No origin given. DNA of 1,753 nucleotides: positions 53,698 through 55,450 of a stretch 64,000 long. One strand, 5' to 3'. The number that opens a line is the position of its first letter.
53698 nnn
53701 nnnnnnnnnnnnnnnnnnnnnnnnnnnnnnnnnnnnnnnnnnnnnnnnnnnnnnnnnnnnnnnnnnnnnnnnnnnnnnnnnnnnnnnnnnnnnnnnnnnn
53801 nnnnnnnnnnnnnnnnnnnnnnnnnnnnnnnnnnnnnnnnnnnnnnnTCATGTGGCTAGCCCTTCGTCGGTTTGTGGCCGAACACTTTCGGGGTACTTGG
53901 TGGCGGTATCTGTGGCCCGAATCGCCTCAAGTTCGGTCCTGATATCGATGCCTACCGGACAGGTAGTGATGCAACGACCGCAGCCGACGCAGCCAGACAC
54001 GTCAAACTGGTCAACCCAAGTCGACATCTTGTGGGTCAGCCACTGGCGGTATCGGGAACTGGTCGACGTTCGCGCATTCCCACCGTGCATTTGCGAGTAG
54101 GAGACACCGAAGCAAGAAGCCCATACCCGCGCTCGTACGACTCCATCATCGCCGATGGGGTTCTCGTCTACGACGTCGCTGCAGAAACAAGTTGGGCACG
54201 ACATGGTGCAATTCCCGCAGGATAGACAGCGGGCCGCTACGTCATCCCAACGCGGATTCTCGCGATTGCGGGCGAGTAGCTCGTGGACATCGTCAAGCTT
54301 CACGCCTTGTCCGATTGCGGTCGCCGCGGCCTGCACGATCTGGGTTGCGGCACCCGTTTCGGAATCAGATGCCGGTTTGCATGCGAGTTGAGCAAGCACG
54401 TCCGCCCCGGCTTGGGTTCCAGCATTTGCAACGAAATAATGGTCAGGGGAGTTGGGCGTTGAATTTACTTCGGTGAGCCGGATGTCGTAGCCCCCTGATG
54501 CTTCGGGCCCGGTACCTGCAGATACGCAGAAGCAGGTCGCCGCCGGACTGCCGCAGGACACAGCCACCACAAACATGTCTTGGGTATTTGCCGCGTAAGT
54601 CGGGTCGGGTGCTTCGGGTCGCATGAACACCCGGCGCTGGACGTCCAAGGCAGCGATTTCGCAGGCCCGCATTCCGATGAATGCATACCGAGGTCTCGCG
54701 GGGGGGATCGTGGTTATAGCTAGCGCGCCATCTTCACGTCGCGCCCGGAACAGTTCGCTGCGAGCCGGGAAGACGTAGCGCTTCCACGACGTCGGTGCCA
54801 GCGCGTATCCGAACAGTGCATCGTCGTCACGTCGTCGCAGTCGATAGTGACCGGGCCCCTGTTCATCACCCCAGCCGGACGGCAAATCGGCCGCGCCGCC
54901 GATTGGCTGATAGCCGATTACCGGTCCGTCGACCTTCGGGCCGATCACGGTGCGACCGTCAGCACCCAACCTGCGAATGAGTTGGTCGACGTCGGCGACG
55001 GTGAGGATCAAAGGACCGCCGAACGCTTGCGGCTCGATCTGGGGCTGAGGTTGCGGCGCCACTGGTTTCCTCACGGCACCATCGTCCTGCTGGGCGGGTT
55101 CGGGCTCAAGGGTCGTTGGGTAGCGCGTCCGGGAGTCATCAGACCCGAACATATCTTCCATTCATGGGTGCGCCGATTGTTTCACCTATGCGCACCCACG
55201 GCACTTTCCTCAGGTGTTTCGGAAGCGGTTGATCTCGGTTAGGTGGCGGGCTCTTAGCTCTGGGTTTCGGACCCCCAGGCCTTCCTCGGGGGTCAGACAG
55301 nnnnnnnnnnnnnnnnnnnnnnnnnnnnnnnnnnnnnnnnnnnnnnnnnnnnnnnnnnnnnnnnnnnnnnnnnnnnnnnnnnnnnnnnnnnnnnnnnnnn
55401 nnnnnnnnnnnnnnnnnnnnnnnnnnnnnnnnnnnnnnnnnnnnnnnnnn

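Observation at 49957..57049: Group-3b-type NiFe hydrogenase operon lies head-to-tail behind crotonyl-CoA carboxylase/reductase and an acyl-CoA epimerase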

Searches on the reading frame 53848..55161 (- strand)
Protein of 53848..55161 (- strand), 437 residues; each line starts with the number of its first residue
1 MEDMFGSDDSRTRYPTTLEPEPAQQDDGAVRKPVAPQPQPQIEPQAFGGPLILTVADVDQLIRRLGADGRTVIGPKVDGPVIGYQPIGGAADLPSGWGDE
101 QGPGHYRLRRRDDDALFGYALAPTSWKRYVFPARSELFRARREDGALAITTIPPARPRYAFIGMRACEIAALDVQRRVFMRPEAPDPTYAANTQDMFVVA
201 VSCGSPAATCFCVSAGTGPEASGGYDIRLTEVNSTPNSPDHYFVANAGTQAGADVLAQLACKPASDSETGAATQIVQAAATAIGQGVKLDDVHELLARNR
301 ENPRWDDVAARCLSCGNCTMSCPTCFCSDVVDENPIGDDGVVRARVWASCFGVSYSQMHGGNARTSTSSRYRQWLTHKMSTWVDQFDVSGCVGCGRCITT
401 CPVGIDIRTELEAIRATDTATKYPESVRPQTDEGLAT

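Call 3: search_protein_families(library=pfam, proteins=[window:53848-55161:-])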
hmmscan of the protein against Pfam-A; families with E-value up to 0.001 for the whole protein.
window:53848-55161:- (437 aa): 12 families
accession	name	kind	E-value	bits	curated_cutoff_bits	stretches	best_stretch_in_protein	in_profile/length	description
PF17179.9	Fer4_22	-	5.5e-31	107.7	27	1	311-405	1-95/95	4Fe-4S dicluster domain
PF13746.11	Fer4_18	-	2.5e-08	34.5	27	1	352-411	26-81/114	4Fe-4S dicluster domain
PF13237.11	Fer4_10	-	3.5e-08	33.7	25.5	1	386-415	4-36/53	4Fe-4S dicluster domain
PF13534.11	Fer4_17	-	2e-07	31.9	22.2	0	298-324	32-58/61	4Fe-4S dicluster domain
PF12838.12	Fer4_7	-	2.4e-07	31.5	27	1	382-405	31-52/52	4Fe-4S dicluster domain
PF12797.12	Fer4_2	-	2.6e-07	30.6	24.5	1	383-403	2-22/22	4Fe-4S binding domain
PF13187.11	Fer4_9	-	3.4e-07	30.6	27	0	391-417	2-28/52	4Fe-4S dicluster domain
PF00037.32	Fer4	-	1.6e-06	28.1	21.1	1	386-404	3-21/24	4Fe-4S binding domain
PF13183.11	Fer4_8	-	3e-06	28.1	27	1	309-405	2-68/68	4Fe-4S dicluster domain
PF12837.12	Fer4_6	-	3e-06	27.3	25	1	390-404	8-22/24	4Fe-4S binding domain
PF25160.1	LdpA_Fe-S-bd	-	1.1e-05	25.5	27.6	1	389-404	26-41/49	LdpA Fe-S cluster-binding domain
PF14697.11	Fer4_21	-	7.9e-05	23.1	35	0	389-403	39-53/59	4Fe-4S dicluster domain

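Call 4: search_protein_families(library=ncbifam, proteins=[window:53848-55161:-])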
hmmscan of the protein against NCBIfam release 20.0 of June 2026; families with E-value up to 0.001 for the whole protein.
window:53848-55161:- (437 aa): 15 families
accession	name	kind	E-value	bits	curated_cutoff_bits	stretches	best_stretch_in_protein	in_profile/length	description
NF040833.1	sulfhyd_HydB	equivalog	1.1e-32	113.4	750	1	118-420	49-341/367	NADPH-dependent hydrogenase/sulfhydrogenase 1 subunit beta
NF040829.1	sulfhyd_ShyB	equivalog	4.9e-32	111.2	690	1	158-416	83-331/334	NAD(P)-dependent hydrogenase/sulfhydrogenase 2 subunit beta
TIGR02910.1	sulfite_red_A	equivalog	1.8e-29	103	323.15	1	158-407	89-319/334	anaerobic sulfite reductase subunit AsrA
TIGR02745.1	ccoG_rdxA_fixG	equivalog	1.5e-05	24.1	316.7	1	379-409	221-251/435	cytochrome c oxidase accessory protein CcoG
TIGR02512.1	FeFe_hydrog_A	subfamily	2.4e-05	23.4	405.95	0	379-411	40-73/375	[FeFe] hydrogenase, group A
TIGR01971.1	NuoI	subfamily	4.6e-05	23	113.05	0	384-404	76-96/121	NADH-quinone oxidoreductase, chain I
NF040864.1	HgcB_ferredoxin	equivalog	9e-05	22.2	99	0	386-405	11-30/93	mercury methylation ferredoxin HgcB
NF040612.1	F420_dehyd_FpoI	exception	9.4e-05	22.2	180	0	383-403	36-56/135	F420H2 dehydrogenase subunit FpoI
NF038196.1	ferrodoxin_EFR1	subfamily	0.00011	22.3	75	0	373-404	167-199/242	EFR1 family ferrodoxin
NF009053.0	PRK12387.1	subfamily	0.00011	22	204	0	380-405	66-90/180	formate hydrogenlyase complex iron-sulfur subunit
NF004616.0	PRK05950.1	subfamily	0.00013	21.2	228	0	294-328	132-165/238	succinate dehydrogenase iron-sulfur subunit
NF004537.0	PRK05888.1-3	equivalog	0.00034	20.2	163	0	376-403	57-82/204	NADH-quinone oxidoreductase subunit NuoI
TIGR02936.1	fdxN_nitrog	equivalog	0.00068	19.7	80.55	0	379-403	11-35/91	ferredoxin III, nif-specific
NF007205.0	PRK09626.1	equivalog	0.00072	19.5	93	0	378-426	9-55/105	2-oxoglutarate-acceptor oxidoreductase subunit OorD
NF040762.1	Hydr_FeFe_Clost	exception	0.00091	17.9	900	0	381-404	179-202/572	ferredoxin hydrogenase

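Call 44: find_related_loci(query=window:53848-55062:-, collection=metagenome_contigs, flank=7000)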
Query window:53848-55062:- (404 aa) in metagenome_contigs; peptide patterns used: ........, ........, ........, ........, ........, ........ (x = any residue, [..] = any of these).
466 stretches matched a pattern; 304 encode a relative of the query (tblastn E <= 1e-3); the best 80 are kept; 80 distinct loci.
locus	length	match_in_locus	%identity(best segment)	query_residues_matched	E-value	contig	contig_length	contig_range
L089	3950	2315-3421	53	20-389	8e-124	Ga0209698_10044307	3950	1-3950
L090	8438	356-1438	50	19-383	4e-121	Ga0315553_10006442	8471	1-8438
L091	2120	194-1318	50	7-385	4e-127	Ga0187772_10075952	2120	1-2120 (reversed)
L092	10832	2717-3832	48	1-382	7e-120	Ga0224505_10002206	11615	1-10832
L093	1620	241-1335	49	17-384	1e-128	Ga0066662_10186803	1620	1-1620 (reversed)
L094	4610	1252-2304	53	33-385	1e-120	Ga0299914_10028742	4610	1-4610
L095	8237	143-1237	49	17-385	2e-119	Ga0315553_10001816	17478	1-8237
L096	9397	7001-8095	50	17-384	2e-119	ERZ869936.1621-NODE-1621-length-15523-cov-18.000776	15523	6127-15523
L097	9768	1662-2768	49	10-381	1e-119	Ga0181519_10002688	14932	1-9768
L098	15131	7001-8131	48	6-385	2e-119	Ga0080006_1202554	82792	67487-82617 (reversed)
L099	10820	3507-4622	50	19-388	2e-118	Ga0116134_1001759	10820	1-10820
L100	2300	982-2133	50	1-385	1e-124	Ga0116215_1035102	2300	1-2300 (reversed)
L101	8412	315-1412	52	20-385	9e-118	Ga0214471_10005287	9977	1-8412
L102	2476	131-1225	51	19-385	2e-123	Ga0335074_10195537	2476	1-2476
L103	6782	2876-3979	50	18-389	1e-117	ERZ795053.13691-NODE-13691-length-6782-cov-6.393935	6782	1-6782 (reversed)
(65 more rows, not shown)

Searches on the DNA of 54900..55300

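Call 59: search_rna_families(source=window, start=54900, end=55300, threshold=evalue, max_evalue=1)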
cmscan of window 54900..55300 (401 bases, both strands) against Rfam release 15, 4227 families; matches with E-value up to 1: 1.
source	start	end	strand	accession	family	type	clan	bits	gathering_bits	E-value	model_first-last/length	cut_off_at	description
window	55148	55218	-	RF01196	snoZ30a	Gene; snRNA; snoRNA; CD-box;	-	15.6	80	0.78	1-92/92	no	Small nucleolar RNA Z30a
